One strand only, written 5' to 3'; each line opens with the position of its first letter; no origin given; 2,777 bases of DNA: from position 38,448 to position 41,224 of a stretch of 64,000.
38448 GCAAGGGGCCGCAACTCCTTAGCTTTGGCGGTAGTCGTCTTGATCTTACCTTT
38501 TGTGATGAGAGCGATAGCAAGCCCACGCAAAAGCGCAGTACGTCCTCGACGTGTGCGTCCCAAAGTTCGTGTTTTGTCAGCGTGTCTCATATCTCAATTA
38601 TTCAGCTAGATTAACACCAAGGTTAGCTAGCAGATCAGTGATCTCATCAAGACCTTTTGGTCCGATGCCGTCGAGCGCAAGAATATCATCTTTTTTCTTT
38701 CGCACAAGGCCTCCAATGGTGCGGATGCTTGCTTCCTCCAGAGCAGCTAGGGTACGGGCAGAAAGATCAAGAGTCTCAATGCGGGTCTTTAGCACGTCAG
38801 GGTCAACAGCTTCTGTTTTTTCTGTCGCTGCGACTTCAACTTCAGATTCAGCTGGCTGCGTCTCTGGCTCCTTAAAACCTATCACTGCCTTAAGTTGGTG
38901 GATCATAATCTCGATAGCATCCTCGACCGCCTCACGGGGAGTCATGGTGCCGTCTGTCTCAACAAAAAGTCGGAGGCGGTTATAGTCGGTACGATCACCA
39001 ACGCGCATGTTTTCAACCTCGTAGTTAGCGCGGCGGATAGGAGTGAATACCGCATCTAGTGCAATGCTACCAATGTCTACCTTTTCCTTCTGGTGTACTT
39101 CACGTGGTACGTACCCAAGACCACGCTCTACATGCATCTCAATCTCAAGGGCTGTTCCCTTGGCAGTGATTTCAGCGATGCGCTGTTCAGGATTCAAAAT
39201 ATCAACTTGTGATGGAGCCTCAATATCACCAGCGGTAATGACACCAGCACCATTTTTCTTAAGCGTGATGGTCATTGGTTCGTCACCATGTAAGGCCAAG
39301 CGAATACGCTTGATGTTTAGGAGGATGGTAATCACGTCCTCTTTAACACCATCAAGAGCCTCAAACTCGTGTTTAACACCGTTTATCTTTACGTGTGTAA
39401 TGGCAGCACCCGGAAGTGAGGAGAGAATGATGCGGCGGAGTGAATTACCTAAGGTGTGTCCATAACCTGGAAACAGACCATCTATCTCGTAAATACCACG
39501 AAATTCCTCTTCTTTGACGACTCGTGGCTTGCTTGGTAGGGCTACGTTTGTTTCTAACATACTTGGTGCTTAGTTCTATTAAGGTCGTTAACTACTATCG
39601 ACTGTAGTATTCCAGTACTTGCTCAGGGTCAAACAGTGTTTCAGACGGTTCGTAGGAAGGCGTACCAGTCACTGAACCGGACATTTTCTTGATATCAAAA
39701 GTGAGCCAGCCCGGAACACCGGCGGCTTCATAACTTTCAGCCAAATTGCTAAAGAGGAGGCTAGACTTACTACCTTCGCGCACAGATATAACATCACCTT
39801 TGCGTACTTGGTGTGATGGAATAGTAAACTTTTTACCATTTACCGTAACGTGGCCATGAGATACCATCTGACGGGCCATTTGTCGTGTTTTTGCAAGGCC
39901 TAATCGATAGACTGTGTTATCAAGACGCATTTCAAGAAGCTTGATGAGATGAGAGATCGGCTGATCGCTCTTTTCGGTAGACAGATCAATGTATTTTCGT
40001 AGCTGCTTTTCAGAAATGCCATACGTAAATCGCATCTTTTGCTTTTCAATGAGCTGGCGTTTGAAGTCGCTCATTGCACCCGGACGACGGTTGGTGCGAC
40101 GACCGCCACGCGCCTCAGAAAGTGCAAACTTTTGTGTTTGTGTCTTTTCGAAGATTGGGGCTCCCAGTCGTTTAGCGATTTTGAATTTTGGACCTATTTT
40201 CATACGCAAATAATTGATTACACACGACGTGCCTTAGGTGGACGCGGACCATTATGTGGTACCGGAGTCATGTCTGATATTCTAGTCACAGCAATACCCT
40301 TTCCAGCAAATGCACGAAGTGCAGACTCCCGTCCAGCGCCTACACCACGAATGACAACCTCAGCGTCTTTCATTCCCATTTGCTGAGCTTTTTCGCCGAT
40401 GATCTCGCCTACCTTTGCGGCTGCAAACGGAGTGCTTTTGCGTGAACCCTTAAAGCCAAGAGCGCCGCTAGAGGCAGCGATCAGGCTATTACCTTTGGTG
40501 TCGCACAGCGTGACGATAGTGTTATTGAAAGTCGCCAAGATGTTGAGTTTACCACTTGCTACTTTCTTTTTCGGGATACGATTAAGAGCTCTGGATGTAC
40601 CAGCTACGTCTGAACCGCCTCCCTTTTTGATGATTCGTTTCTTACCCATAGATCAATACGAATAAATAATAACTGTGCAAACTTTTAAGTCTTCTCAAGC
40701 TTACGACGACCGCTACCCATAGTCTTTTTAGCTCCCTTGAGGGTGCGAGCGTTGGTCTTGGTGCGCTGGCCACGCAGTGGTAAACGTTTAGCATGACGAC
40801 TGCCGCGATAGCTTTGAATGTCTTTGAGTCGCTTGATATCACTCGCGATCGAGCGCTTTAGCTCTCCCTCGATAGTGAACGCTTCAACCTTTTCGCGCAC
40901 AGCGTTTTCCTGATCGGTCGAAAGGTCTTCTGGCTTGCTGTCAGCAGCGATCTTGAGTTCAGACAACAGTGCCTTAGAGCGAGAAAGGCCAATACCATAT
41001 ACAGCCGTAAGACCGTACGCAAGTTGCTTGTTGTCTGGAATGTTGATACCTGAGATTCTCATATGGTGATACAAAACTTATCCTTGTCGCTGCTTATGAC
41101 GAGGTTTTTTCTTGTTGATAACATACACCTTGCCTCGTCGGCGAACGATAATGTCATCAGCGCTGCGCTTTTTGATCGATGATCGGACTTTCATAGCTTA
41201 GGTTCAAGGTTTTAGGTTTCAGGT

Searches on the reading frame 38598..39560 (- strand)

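Call 101: search_protein_families(library=pfam, max_evalue=0.00001, proteins=[window:38598-39560:-])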
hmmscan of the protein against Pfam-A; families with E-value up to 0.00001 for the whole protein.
window:38598-39560:- (320 aa): 3 families
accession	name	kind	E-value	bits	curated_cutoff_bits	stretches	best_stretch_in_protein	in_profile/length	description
PF01000.31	RNA_pol_A_bac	-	1.7e-29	102.9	33.9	1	57-173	1-119/119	RNA polymerase Rpb3/RpoA insert domain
PF01193.29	RNA_pol_L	-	6.3e-23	80.7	24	1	30-223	4-74/74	RNA polymerase Rpb3/Rpb11 dimerisation domain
PF03118.21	RNA_pol_A_CTD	-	3.5e-13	49.5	23.8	1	251-312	5-66/67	Bacterial RNA polymerase, alpha chain C terminal domain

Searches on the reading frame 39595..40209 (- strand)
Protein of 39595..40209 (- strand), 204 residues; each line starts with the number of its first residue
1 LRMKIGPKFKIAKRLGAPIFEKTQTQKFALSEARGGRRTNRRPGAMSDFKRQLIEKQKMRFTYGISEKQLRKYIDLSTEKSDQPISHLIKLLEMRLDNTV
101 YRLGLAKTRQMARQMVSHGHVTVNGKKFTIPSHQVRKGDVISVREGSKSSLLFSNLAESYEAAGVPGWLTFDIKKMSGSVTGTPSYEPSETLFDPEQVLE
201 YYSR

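Call 101: search_protein_families(library=pfam, max_evalue=0.00001, proteins=[window:39595-40209:-])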
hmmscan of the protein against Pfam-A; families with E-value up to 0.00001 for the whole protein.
window:39595-40209:- (204 aa): 2 families
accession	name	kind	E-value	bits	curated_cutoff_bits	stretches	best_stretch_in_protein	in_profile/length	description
PF01479.30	S4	-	1.8e-20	72.8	22.8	1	94-141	1-48/48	S4 domain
PF00163.24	Ribosomal_S4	-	4.8e-13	50.1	23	1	5-93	3-95/95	Ribosomal protein S4/S9 N-terminal domain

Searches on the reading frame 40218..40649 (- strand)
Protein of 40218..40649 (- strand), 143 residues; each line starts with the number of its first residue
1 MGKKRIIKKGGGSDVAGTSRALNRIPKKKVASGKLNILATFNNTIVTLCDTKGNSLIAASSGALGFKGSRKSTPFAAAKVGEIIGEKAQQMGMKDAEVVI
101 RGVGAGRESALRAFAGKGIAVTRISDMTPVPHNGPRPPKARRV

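Call 102: search_protein_families(library=pfam, max_evalue=0.00001, proteins=[window:40218-40649:-])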
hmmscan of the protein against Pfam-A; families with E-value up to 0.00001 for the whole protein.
window:40218-40649:- (143 aa): 1 family
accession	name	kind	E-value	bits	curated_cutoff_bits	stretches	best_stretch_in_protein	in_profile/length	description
PF00411.24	Ribosomal_S11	-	6.7e-37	126.7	25.1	1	33-142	1-110/110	Ribosomal protein S11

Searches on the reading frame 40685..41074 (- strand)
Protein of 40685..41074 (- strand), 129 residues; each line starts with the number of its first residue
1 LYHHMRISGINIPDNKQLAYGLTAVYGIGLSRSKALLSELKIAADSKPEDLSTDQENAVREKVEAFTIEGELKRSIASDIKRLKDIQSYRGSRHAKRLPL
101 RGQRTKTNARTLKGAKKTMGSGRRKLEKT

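Call 102: search_protein_families(library=pfam, max_evalue=0.00001, proteins=[window:40685-41074:-])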
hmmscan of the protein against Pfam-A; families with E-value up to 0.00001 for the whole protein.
window:40685-41074:- (129 aa): 1 family
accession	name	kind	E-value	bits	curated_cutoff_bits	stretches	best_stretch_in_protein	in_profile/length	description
PF00416.27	Ribosomal_S13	-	2.8e-26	92.9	31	1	6-111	1-128/128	Ribosomal protein S13/S18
